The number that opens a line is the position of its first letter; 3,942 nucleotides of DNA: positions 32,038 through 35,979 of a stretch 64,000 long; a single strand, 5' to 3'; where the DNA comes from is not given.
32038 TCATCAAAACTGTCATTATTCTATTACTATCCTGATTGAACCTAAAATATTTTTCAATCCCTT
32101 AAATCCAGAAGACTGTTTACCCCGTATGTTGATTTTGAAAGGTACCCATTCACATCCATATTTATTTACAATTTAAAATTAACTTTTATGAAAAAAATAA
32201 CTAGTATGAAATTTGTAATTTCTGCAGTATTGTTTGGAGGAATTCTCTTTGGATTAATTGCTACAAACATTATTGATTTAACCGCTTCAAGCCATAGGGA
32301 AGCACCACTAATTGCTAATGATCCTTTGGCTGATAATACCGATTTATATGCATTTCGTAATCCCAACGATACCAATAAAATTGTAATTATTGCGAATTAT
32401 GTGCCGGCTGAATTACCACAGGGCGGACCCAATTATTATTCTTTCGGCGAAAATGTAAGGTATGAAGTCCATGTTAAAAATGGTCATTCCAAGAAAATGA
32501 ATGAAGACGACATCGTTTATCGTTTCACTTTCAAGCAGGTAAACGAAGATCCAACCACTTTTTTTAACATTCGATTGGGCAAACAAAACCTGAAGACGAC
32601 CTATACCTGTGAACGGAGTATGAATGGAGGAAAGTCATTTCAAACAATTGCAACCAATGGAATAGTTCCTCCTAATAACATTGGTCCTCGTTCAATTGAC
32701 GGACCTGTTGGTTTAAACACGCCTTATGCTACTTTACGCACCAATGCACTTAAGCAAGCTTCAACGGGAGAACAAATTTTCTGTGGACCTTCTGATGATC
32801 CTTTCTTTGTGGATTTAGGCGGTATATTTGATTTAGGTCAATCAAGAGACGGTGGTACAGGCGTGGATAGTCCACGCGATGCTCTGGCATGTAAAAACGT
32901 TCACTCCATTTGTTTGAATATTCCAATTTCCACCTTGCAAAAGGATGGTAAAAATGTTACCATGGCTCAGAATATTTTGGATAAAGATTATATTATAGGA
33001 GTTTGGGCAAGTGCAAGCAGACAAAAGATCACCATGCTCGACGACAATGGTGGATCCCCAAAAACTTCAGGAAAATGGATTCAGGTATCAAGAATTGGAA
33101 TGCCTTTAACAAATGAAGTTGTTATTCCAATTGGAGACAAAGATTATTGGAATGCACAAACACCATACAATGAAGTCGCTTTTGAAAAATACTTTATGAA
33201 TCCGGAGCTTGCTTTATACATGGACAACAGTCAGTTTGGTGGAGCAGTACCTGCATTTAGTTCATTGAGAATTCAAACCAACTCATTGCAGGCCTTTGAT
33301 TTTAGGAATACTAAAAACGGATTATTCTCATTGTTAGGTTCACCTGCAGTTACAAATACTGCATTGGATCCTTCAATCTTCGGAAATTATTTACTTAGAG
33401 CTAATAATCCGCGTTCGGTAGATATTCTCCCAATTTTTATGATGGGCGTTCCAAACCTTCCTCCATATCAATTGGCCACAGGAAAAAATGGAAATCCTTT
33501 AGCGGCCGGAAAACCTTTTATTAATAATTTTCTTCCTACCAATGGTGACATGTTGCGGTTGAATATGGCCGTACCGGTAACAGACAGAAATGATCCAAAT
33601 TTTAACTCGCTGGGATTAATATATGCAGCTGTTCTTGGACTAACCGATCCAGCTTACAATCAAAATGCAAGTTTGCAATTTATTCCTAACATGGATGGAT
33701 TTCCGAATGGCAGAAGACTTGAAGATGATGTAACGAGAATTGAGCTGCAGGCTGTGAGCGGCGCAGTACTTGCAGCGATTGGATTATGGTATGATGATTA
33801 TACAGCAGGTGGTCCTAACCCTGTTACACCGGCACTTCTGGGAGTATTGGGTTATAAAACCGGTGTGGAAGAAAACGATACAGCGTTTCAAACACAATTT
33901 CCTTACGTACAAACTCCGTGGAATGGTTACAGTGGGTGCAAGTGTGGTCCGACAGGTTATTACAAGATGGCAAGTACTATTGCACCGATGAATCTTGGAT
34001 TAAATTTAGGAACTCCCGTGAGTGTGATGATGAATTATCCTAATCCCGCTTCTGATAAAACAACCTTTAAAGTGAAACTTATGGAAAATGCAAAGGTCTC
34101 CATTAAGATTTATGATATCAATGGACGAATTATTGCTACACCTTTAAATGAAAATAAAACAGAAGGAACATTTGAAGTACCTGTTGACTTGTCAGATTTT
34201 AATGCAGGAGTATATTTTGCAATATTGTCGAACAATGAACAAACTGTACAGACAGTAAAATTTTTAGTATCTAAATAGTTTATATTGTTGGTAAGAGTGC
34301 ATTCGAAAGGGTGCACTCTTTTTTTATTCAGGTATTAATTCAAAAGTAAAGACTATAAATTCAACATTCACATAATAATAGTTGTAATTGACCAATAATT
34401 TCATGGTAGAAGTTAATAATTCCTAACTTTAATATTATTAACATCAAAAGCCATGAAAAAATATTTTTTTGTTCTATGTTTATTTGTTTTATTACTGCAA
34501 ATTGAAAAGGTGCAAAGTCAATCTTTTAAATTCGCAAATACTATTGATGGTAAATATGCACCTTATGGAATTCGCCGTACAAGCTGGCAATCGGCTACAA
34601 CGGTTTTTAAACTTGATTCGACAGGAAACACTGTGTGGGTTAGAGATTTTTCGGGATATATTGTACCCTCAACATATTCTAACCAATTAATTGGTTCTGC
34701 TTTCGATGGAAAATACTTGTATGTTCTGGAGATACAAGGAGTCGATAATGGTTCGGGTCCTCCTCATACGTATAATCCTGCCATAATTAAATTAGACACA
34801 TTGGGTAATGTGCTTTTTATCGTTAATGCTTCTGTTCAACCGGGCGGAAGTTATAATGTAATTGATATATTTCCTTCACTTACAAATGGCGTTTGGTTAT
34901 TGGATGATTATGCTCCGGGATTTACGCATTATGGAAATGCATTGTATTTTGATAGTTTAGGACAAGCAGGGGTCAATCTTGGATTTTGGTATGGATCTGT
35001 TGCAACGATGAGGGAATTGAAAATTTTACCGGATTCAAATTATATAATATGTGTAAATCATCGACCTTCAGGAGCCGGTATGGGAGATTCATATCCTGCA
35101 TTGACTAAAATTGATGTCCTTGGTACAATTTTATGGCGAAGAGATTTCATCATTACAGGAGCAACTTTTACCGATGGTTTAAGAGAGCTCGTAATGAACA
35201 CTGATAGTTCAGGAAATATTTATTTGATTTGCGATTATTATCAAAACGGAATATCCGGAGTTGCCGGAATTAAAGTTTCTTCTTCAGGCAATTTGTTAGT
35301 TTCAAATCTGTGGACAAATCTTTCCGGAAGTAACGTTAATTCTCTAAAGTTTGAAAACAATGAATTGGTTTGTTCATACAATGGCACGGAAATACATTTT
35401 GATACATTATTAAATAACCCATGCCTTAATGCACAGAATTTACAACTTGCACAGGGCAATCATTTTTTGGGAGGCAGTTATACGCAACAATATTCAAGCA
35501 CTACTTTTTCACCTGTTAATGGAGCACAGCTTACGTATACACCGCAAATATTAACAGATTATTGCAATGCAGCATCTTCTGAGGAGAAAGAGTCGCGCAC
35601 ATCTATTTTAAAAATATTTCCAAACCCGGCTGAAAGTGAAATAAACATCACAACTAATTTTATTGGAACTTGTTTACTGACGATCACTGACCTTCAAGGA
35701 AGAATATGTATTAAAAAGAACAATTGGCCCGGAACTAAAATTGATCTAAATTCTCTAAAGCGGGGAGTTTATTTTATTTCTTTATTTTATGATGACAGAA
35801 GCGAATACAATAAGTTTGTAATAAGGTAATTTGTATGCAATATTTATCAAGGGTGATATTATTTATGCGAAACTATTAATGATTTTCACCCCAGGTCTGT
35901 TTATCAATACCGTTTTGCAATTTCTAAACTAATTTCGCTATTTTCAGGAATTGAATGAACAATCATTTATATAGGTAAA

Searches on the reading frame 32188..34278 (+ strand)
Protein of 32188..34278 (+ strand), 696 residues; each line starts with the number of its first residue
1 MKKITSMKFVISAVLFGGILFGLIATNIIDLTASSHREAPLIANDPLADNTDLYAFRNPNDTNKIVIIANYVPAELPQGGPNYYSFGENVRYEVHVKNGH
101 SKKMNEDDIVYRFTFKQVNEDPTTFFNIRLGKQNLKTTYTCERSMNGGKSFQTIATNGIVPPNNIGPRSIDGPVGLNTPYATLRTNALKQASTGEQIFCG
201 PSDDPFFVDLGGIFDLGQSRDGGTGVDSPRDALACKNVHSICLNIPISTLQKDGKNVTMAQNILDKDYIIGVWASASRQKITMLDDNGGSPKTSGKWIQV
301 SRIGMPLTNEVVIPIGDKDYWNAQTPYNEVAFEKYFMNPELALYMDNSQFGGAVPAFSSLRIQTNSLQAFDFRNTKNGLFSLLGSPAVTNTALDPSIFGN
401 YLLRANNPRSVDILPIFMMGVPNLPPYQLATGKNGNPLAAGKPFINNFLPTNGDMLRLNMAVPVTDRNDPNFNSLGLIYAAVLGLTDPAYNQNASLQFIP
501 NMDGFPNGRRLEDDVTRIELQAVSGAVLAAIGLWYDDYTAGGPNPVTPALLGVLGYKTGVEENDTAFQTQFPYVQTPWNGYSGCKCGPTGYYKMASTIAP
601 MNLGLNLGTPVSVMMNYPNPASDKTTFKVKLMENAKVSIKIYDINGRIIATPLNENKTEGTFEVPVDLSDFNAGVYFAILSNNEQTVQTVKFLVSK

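Call 53: search_protein_families(library=pfam, proteins=[window:32188-34278:+], max_evalue=0.001)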
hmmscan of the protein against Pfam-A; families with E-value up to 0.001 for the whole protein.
window:32188-34278:+ (696 aa): 2 families
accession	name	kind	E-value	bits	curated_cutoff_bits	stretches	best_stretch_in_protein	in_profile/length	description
PF14224.11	DUF4331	-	1.2e-129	433.7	27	1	34-577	1-421/421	Domain of unknown function (DUF4331)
PF18962.6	Por_Secre_tail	-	6.9e-14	52.3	27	1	617-692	2-73/75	Secretion system C-terminal sorting domain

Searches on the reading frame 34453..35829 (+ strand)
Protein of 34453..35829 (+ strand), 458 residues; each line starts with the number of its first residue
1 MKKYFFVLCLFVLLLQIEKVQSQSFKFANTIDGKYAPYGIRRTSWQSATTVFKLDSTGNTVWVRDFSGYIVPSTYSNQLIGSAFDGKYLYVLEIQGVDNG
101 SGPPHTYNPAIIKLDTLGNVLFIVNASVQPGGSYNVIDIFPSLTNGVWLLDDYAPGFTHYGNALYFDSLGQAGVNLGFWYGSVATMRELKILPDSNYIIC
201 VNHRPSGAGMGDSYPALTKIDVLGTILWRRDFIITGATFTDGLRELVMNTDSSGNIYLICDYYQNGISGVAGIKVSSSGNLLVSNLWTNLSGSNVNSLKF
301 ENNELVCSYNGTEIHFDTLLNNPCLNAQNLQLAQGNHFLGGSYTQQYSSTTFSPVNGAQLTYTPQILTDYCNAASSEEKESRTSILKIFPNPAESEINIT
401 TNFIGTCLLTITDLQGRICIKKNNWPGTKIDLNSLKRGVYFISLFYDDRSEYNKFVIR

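Call 53: search_protein_families(library=pfam, proteins=[window:34453-35829:+], max_evalue=0.001)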
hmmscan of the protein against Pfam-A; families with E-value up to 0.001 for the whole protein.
window:34453-35829:+ (458 aa): 1 family
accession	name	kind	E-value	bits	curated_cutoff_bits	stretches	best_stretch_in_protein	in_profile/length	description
PF18962.6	Por_Secre_tail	-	1.1e-10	42.1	27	1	388-457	1-75/75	Secretion system C-terminal sorting domain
